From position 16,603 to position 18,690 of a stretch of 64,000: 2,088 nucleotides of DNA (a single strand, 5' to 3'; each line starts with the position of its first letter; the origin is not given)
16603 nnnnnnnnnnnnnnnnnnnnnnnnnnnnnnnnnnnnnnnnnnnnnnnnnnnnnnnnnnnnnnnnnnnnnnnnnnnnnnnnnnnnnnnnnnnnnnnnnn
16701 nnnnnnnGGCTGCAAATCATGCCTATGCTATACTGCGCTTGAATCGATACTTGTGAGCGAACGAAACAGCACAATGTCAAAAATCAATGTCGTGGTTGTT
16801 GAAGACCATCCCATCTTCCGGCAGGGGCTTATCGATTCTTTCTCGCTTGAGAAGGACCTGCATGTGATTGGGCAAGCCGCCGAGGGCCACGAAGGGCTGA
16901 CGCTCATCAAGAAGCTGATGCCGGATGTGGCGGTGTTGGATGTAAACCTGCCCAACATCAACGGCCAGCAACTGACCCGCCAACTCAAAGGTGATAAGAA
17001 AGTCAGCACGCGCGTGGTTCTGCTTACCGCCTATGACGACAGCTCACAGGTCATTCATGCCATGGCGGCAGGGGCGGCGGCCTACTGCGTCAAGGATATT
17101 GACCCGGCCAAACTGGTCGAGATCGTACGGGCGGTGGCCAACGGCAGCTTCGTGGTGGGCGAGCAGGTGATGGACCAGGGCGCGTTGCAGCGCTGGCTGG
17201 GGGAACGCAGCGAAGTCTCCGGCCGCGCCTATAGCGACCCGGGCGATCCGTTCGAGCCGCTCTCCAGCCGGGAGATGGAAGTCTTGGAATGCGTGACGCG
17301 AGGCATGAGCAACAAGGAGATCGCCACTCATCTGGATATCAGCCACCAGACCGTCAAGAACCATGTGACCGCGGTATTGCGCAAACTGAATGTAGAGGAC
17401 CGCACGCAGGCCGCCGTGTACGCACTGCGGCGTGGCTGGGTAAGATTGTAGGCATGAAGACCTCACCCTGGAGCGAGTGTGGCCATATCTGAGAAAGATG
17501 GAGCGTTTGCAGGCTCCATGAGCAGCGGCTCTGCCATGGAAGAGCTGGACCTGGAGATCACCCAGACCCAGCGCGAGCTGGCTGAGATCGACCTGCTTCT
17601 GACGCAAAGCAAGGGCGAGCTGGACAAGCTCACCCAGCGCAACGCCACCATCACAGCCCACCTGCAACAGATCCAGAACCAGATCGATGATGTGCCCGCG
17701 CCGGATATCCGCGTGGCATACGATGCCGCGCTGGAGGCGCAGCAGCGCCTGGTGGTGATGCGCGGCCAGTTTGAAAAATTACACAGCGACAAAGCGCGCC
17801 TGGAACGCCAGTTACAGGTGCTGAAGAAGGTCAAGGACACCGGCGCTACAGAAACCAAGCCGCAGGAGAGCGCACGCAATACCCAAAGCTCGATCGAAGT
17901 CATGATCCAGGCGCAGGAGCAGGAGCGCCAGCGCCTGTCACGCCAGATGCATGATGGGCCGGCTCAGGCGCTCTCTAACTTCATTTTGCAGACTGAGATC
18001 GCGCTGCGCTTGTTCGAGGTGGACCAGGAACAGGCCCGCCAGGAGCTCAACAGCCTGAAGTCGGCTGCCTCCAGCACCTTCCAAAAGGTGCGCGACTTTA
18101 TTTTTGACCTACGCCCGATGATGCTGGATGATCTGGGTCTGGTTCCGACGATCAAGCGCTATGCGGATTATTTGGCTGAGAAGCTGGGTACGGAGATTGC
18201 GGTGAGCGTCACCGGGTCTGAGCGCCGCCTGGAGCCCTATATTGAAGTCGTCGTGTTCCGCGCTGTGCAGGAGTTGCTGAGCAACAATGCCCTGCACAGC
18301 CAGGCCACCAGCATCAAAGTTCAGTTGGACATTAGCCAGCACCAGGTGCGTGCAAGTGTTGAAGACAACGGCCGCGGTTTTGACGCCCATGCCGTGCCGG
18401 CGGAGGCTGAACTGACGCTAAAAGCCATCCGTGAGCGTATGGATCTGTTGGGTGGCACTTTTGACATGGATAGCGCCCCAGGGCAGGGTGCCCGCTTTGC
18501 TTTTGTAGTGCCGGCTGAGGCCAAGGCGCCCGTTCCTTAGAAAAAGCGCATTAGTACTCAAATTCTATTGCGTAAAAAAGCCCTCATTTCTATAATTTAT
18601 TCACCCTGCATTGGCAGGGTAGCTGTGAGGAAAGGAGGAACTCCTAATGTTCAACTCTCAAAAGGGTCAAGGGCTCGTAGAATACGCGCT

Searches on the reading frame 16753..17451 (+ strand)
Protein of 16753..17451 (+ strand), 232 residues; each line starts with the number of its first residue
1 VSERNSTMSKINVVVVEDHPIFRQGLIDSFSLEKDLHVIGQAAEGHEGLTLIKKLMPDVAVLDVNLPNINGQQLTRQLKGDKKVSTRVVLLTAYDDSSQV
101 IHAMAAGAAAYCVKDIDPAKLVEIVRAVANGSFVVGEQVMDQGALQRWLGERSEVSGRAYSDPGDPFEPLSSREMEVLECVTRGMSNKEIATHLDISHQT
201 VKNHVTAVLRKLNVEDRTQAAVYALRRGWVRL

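Call 8: search_protein_families(library=pfam, proteins=[window:16753-17451:+], max_evalue=0.01)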
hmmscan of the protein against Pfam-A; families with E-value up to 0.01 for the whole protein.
window:16753-17451:+ (232 aa): 12 families
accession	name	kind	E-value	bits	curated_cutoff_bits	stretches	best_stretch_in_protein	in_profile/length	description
PF00072.30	Response_reg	-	1.8e-24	86.5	30.2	1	13-126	1-111/111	Response regulator receiver domain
PF00196.25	GerE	-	3.6e-22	78.2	23.5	1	169-224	2-57/57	Bacterial regulatory proteins, luxR family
PF08281.18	Sigma70_r4_2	-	1.6e-05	24.8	25.7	1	181-212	23-54/54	Sigma-70, region 4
PF13384.12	HTH_23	-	6.7e-05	23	24.6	1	173-203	6-36/50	Homeodomain-like domain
PF04545.22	Sigma70_r4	-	8.3e-05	22.5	24.1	1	170-212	5-48/50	Sigma-70, region 4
PF13936.12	HTH_38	-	0.00017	21.7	27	1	182-205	18-41/44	Helix-turn-helix domain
PF12840.13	HTH_20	-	0.0016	18.8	27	1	176-210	8-43/51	Helix-turn-helix domain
PF13518.12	HTH_28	-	0.0023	18.4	25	1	176-204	4-32/52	Helix-turn-helix domain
PF08279.18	HTH_11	-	0.0029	17.9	25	0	182-227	12-51/55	HTH domain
PF04967.18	HTH_10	-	0.0038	17.4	23.1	1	183-212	22-51/53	HTH DNA binding domain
PF14493.12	HTH_40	-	0.0086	16.8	27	0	176-211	4-39/89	Helix-turn-helix domain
PF13412.12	HTH_24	-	0.0092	16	21.9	0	184-206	17-39/48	Winged helix-turn-helix DNA-binding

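Call 9: search_protein_families(library=ncbifam, proteins=[window:16753-17451:+], max_evalue=0.01)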
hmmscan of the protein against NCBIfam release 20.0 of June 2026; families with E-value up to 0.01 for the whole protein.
window:16753-17451:+ (232 aa): 115 families (the best 25 are shown)
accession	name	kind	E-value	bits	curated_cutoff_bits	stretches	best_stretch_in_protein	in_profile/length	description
NF007935.0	PRK10651.1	equivalog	9e-49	165.6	250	1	9-226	5-212/216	two-component system response regulator NarL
NF007708.0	PRK10403.1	equivalog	2.3e-44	151.4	343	1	9-226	5-210/215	nitrate/nitrite response regulator protein NarP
NF047785.1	respo_reg_MadR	equivalog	5.9e-39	133.6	300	1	11-228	1-207/209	MadR family response regulator transcription factor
NF052445.1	RespRegMctR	equivalog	4.2e-34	117.8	300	1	10-228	1-203/205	two-component system response regulator MctR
NF011896.0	PRK15369.1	equivalog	5.6e-30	104.5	242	1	9-226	2-206/211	two component system response regulator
NF007018.1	PRK09483.1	equivalog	2e-27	96.3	280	1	11-228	2-207/217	UvrY/SirA/GacA family response regulator transcription factor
NF007685.0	PRK10360.1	equivalog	2.4e-23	83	258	2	11-135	2-122/196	response regulator transcription factor UhpA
NF041830.1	RR_TF_ErdR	exception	4.3e-23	82.2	390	1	12-222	3-203/213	response regulator transcription factor ErdR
NF006900.1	PRK09390.1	equivalog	1.4e-19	70.4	255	1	10-218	4-191/203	response regulator FixJ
NF041733.1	resp_reg_CseB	equivalog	2e-19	69.9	350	1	12-129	2-115/228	two-component system response regulator CseB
NF007419.0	PRK09958.1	equivalog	6.9e-19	68.2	251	1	12-216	2-190/204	acid-sensing system DNA-binding response regulator EvgA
NF008677.0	PRK11697.1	equivalog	1.1e-18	67.5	246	1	11-129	2-116/238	two-component system response regulator BtsR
TIGR02875.1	spore_0_A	equivalog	3.1e-18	66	200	1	9-132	1-125/262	sporulation transcription factor Spo0A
NF007403.0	PRK09935.1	equivalog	9.7e-18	64.5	271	1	10-217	3-197/210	fimbria biosynthesis transcriptional regulator FimZ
TIGR03020.2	EpsA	equivalog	1.1e-17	64.6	170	1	154-222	176-243/247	XrtB/PEP-CTERM-associated transcriptional regulator EpsA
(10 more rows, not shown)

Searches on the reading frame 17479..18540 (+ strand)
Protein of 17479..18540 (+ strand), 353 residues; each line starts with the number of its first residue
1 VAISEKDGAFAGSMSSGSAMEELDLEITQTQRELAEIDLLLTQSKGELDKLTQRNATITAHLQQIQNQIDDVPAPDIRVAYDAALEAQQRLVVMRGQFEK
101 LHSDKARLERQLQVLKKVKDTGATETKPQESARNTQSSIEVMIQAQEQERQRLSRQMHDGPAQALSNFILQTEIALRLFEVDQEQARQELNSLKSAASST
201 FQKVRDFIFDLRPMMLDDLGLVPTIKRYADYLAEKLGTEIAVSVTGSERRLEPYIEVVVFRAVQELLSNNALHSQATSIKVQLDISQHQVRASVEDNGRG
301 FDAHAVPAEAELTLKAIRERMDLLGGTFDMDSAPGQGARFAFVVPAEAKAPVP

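Call 8: search_protein_families(library=pfam, proteins=[window:17479-18540:+], max_evalue=0.01)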
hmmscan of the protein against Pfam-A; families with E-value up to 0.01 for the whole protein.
window:17479-18540:+ (353 aa): 5 families
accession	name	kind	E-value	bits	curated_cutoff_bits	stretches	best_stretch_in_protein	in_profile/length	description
PF07730.19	HisKA_3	-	5.6e-15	56.1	24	1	149-214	1-66/68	Histidine kinase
PF02518.31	HATPase_c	-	8.4e-11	42.7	26.4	1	259-347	6-110/111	Histidine kinase-, DNA gyrase B-, and HSP90-like ATPase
PF05384.16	DegS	-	6.8e-07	29.3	27.6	1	21-118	23-120/159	Sensor protein DegS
PF13589.12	HATPase_c_3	-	5.9e-05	23.5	25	1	260-308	4-52/137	Histidine kinase-, DNA gyrase B-, and HSP90-like ATPase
PF13581.12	HATPase_c_2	-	0.00042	20.7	27.4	1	262-311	35-89/127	Histidine kinase-like ATPase domain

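Call 9: search_protein_families(library=ncbifam, proteins=[window:17479-18540:+], max_evalue=0.01)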
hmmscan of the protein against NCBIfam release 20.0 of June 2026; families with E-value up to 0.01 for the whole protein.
window:17479-18540:+ (353 aa): 14 families
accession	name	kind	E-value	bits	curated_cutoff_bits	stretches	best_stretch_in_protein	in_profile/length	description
NF052443.1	SensHisKinMctS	equivalog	1.2e-37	129.4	700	1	140-349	241-451/457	two-component system sensor histidine kinase MctS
NF008649.0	PRK11644.1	equivalog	1.3e-27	96.7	408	1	131-346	286-496/499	signal transduction histidine-protein kinase/phosphatase UhpB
NF052531.1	Strep_LiaS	equivalog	2.8e-26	92.6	450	1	137-345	120-326/328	envelope stress sensor histidine kinase LiaS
NF047786.1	his_kin_MadS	equivalog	3.9e-17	62.5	500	1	99-302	178-381/434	MadS family sensor histidine kinase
NF008184.0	PRK10935.1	equivalog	4.6e-17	61.9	553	1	148-347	362-560/565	nitrate/nitrite two-component system sensor histidine kinase NarQ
NF007896.0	PRK10600.1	equivalog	1.5e-15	56.9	578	1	148-331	389-570/598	nitrate/nitrite two-component system sensor histidine kinase NarX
NF047322.1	HK_morpho_MacS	equivalog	7e-15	55.1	300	1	101-345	136-367/367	MacS family sensor histidine kinase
NF040691.1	MtrAB_MtrB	equivalog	9.3e-05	21.6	450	1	228-303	358-432/507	MtrAB system histidine kinase MtrB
TIGR02966.1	phoR_proteo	equivalog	0.0014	17.7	334.2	1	224-307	197-279/333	phosphate regulon sensor histidine kinase PhoR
TIGR02169.1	SMC_prok_A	equivalog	0.0018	16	729.4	1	19-197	232-402/1165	chromosome segregation protein SMC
NF007898.0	PRK10604.1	equivalog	0.0022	17.2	478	0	258-304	319-364/433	two-component system sensor histidine kinase RstB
NF033792.0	ActS_PrrB_HisK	equivalog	0.0025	16.7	350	1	234-304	286-356/423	ActS/PrrB/RegB family redox-sensitive histidine kinase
TIGR02916.1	PEP_his_kin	equivalog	0.0046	15.6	300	0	318-345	652-679/679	XrtA/PEP-CTERM system histidine kinase PrsK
NF007004.0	PRK09467.1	equivalog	0.0073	15.2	415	1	254-304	330-379/440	two-component system sensor histidine kinase EnvZ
